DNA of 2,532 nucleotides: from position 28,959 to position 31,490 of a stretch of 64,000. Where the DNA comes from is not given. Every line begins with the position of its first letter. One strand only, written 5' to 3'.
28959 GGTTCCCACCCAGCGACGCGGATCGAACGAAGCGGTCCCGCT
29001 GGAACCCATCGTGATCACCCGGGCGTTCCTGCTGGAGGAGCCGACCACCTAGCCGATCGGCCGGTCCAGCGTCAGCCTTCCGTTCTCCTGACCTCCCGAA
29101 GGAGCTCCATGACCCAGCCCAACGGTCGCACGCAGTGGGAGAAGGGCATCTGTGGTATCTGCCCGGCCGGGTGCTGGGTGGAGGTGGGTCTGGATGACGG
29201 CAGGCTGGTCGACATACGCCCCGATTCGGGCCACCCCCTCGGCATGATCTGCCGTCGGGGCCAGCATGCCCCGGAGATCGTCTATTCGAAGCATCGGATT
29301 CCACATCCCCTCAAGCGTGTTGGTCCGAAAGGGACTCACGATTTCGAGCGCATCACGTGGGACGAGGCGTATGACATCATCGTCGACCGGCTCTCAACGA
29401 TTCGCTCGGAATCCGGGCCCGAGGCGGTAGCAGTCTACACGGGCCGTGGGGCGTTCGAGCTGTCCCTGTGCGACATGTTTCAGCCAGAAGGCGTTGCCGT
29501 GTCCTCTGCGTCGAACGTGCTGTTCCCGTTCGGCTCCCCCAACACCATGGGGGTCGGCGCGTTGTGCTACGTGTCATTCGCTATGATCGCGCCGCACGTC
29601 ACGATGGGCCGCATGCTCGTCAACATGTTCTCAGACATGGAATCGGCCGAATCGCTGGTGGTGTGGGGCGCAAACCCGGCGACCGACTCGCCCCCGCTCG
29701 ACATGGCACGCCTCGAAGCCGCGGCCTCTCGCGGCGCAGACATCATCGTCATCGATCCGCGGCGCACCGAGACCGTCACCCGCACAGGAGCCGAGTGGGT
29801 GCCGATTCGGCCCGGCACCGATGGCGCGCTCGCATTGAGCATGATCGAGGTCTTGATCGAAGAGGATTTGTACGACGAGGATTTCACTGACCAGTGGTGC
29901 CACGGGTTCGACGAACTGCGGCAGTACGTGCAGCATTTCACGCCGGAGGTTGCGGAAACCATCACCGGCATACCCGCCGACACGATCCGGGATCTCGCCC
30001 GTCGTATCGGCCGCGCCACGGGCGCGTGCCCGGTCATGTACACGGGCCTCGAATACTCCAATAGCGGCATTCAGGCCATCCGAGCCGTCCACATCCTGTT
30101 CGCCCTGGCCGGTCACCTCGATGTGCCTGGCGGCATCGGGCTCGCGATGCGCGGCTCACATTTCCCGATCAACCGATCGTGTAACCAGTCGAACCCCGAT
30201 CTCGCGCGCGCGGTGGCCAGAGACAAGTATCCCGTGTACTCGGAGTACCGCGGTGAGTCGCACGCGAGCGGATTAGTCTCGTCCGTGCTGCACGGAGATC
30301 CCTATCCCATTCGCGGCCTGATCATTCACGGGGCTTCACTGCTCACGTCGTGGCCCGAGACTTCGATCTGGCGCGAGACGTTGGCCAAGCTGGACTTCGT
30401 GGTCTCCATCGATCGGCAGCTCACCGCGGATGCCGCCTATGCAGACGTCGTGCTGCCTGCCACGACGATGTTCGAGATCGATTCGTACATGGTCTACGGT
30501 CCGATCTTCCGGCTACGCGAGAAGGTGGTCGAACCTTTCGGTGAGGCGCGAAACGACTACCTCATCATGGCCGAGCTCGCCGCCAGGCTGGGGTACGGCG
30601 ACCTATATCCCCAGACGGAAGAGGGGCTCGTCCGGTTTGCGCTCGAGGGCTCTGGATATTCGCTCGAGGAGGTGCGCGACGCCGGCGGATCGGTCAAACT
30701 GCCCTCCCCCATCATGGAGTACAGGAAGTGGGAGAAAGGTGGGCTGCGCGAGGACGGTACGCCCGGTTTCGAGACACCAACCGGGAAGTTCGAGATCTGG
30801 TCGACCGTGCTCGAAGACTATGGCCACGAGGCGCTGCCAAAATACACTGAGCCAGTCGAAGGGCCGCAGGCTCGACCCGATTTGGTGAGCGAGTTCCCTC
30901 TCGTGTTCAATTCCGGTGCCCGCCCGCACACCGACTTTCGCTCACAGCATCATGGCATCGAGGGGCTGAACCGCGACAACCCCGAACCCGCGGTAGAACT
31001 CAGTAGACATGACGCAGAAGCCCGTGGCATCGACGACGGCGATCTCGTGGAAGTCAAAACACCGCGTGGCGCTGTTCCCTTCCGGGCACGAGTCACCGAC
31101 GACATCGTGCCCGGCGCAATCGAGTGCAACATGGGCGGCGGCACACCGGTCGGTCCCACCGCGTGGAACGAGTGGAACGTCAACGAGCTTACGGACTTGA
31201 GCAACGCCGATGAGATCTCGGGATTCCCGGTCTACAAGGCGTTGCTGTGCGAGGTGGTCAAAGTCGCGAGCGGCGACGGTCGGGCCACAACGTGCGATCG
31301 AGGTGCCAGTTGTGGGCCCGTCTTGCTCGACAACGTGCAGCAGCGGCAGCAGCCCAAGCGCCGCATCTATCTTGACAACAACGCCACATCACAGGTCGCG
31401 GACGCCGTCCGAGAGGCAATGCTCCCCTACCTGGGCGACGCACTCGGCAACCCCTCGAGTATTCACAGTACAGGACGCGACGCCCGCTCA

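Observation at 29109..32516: Single-polypeptide fusion of a Mo/W-bisPGD oxidoreductase with a NifS/IscS-type cysteine desulfurase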

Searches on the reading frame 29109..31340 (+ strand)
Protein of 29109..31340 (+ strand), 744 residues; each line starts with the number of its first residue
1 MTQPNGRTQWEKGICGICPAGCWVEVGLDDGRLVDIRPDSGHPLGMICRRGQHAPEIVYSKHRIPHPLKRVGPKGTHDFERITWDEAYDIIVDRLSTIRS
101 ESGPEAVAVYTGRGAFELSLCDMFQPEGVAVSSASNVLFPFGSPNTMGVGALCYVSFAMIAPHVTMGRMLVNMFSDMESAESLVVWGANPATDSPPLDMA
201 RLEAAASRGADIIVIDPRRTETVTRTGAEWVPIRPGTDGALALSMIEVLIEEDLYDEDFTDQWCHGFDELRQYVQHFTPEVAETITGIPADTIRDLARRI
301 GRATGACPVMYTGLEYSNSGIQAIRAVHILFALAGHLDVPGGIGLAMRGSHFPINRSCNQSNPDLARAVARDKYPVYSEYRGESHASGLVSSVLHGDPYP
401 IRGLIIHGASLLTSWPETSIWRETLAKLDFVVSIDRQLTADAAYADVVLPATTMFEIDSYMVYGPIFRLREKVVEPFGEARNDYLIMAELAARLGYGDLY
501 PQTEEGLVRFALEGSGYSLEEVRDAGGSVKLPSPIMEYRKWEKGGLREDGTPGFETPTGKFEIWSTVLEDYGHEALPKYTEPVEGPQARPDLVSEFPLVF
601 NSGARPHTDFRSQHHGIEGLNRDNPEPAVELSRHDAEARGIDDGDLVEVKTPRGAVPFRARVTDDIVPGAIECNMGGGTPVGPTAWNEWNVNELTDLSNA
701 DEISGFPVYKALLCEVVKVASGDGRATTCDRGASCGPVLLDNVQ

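Call 10: search_solved_structures(query=window:29109-31340:+, max_evalue=1e-10, show_alignments=2)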
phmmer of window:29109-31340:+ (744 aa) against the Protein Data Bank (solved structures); distinct sequences matched with E-value up to 1e-10: 46.
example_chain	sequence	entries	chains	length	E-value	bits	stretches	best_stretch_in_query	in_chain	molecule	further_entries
2e7z_A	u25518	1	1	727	3.3e-66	227.4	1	14-658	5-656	Acetylene hydratase Ahy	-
2vpw_A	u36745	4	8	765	1e-63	219.2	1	21-656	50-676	THIOSULFATE REDUCTASE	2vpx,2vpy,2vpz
7bkb_D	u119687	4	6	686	3.9e-52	180.9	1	13-498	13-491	Formate dehydrogenase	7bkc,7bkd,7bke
7qv7_S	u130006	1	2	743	1.9e-48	168.7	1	13-726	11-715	Hydrogen dependent carbon dioxide reductase subunit FdhF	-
1aa6_A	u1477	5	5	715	1.1e-47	166.2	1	14-505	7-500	FORMATE DEHYDROGENASE H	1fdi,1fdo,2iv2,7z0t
1e60_A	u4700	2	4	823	1.2e-46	162.8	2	73-362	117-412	Dimethyl sulfoxide/trimethylamine N-oxide reductase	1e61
1dmr_A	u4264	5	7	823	1.6e-46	162.4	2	73-362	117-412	DMSO REDUCTASE | Dimethyl sulfoxide/trimethylamine N-oxide reductase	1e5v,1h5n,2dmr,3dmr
1e18_A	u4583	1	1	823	1.9e-46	162.1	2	73-362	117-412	DMSO REDUCTASE.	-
7vw6_A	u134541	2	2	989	4.3e-46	160.9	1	12-495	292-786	Formate dehydrogenase | Tungsten-containing formate dehydrogenase alpha subunit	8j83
7e5z_A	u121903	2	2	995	4.4e-46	160.9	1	12-495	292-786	Formate dehydrogenase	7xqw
1dms_A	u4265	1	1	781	6.5e-46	160.3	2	73-352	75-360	DMSO REDUCTASE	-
4dmr_A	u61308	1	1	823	7.3e-46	160.2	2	73-362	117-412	DMSO REDUCTASE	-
1eu1_A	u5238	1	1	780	8.9e-45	156.6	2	73-348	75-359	DIMETHYL SULFOXIDE REDUCTASE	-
9wxb_B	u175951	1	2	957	1.8e-43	152.3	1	14-532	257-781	Formate dehydrogenase alpha subunit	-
9t1s_L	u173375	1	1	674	5.7e-43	150.6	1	13-501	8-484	formate dehydrogenase (coenzyme F420)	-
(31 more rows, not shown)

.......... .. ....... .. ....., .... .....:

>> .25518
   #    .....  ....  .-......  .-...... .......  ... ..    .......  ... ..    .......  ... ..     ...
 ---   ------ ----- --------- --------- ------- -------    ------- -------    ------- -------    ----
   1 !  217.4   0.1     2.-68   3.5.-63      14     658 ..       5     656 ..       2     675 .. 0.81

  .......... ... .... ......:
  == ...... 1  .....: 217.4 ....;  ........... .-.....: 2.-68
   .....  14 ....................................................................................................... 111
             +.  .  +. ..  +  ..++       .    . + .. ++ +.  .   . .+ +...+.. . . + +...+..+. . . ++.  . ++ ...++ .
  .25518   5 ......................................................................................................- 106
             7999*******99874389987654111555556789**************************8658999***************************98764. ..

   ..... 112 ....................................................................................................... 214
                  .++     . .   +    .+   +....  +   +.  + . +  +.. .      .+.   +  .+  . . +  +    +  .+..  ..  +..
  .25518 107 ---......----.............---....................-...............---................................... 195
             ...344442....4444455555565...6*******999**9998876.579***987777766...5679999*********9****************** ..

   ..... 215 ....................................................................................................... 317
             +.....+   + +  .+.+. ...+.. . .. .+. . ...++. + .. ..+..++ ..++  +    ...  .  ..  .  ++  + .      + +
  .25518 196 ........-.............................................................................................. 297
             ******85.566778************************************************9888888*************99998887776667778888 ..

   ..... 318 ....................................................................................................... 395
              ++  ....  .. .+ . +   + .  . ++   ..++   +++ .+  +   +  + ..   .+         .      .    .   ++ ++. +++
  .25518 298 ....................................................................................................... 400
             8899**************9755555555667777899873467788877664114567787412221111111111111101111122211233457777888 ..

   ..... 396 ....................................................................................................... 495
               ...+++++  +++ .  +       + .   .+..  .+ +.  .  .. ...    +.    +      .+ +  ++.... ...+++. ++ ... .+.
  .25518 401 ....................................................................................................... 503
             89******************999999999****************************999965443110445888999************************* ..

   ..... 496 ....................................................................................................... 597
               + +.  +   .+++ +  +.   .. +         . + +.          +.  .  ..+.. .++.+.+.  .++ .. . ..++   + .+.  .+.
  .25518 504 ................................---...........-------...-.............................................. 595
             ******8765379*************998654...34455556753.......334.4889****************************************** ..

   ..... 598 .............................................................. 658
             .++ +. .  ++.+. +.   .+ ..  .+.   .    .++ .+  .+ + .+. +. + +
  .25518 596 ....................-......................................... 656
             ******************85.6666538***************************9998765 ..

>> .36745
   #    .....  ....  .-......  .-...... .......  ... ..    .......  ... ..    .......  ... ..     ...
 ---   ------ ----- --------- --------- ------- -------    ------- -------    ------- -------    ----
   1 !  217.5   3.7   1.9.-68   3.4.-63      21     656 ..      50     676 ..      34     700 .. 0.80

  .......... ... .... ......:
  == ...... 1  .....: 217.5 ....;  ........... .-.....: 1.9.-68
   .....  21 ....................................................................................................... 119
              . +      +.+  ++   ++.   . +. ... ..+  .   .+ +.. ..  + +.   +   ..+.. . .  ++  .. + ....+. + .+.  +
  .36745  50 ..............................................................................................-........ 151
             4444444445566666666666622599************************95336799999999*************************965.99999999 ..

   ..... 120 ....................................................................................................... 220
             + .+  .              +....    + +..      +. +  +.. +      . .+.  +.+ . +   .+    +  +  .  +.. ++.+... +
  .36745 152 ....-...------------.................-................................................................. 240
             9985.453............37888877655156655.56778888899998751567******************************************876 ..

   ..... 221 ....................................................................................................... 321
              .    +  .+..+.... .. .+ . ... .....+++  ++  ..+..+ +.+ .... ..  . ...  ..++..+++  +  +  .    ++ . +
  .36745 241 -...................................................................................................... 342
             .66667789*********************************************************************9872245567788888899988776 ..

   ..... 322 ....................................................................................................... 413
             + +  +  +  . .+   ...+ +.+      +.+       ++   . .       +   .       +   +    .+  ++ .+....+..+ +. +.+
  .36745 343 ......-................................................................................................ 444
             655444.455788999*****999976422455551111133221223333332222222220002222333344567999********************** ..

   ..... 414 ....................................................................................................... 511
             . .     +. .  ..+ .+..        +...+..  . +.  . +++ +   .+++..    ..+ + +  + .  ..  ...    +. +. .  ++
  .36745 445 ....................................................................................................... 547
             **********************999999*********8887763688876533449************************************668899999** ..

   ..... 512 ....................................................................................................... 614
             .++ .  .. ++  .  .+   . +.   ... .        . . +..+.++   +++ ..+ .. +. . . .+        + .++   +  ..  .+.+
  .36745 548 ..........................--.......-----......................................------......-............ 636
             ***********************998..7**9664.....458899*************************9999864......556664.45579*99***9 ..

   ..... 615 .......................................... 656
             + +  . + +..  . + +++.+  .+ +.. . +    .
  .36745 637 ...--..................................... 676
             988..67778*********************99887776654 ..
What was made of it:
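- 29295..30584 (+): MopB / bis-MGD-binding catalytic core (residues 63-492). It contains the predicted Mo/W ligand Cys153 (29565..29567) in the invariant motif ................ Closest solved relative is acetylene hydratase 2e7z, E 3.3e-66 (call 10).
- On Acetylene hydratase: In the call 10 alignment, the CDINC of acetylene hydratase aligns with CPAGC here, so Asp13 corresponds to Pro19.
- Closest known: Acetylene hydratase. Different: The residue next to the second cluster cysteine is Asp13 in acetylene hydratase, where it is essential for hydration (own knowledge), but Pro19 here (alignment in call 10).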
